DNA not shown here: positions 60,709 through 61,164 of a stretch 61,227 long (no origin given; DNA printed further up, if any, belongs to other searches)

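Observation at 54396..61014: Three co-oriented 3' stubs of one tyrosine-integrase family within 6.6 kb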

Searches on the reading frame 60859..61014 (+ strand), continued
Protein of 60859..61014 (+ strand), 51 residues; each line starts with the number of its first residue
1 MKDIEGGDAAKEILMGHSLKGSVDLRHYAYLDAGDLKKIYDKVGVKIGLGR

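Call 85: search_solved_structures(query=P0026, max_evalue=0.01, show_alignments=2)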
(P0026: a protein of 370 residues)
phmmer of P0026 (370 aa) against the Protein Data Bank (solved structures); distinct sequences matched with E-value up to 0.01: 2.
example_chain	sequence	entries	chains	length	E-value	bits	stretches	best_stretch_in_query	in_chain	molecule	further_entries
4a8e_A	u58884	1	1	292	2.3e-05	27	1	113-343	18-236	PROBABLE TYROSINE RECOMBINASE XERC-LIKE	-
5hxy_A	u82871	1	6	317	0.00038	22.9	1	129-365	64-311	Tyrosine recombinase XerA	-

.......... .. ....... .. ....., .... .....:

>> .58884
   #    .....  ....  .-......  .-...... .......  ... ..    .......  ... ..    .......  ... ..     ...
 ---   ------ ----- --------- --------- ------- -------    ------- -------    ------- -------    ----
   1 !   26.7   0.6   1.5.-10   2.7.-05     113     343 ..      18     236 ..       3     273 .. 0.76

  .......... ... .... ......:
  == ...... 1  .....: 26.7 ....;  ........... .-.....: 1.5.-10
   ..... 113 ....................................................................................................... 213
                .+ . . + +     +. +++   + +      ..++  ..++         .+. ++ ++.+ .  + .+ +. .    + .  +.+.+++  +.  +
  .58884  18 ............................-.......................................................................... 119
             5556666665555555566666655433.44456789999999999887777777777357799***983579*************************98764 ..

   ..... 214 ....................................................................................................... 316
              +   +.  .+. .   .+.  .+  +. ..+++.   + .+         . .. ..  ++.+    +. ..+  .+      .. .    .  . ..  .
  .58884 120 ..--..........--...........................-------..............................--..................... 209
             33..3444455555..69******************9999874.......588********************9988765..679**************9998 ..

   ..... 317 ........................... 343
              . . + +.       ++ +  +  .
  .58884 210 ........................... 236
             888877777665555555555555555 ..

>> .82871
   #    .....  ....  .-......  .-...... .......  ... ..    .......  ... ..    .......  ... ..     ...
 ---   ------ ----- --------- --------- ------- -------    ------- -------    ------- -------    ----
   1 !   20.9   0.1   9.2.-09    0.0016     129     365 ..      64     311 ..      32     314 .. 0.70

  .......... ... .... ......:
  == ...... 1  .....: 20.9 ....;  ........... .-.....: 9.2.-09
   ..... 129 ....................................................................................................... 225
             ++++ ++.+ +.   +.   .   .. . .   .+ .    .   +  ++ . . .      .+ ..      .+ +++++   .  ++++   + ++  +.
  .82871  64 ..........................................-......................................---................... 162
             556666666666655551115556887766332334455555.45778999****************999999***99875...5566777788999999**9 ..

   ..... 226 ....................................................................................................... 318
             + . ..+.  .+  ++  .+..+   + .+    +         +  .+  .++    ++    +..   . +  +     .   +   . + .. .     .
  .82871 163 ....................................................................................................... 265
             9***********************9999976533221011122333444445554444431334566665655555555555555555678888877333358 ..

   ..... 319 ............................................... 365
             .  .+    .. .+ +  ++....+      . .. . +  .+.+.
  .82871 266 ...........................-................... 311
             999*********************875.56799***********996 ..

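Call 90: find_encoding_contigs(protein=P0043, flank=6000, max_places=4)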
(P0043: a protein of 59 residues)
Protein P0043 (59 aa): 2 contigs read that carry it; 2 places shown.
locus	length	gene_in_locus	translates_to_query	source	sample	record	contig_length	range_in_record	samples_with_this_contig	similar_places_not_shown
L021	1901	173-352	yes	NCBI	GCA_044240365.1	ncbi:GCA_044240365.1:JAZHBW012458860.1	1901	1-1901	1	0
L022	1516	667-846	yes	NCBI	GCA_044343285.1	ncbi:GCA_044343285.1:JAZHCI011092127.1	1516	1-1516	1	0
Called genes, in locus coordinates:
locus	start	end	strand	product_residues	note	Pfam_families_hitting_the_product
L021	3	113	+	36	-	?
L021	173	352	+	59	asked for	-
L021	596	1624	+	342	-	PF00483:NTP_transferase, PF12804:NTP_transf_3, PF25084:LbH_EIF2B, PF24894:Hexapep_GlmU (faint), PF25087:GMPPB_C, PF00132:Hexapep (faint)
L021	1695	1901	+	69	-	?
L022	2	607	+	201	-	?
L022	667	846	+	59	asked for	-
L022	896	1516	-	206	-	?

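Call 97: find_encoding_contigs(protein=P0005, flank=8000, max_places=4)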
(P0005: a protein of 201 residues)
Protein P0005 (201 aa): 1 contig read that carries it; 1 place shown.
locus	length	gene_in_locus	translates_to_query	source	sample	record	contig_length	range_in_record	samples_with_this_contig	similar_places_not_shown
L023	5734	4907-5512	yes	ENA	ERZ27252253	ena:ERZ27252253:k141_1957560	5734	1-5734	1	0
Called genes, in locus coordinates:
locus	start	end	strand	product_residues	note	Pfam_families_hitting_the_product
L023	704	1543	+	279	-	PF00582:Usp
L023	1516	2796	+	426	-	PF02040:ArsB, PF03600:CitMHS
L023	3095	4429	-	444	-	PF03417:AAT (faint)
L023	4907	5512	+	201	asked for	PF00589:Phage_integrase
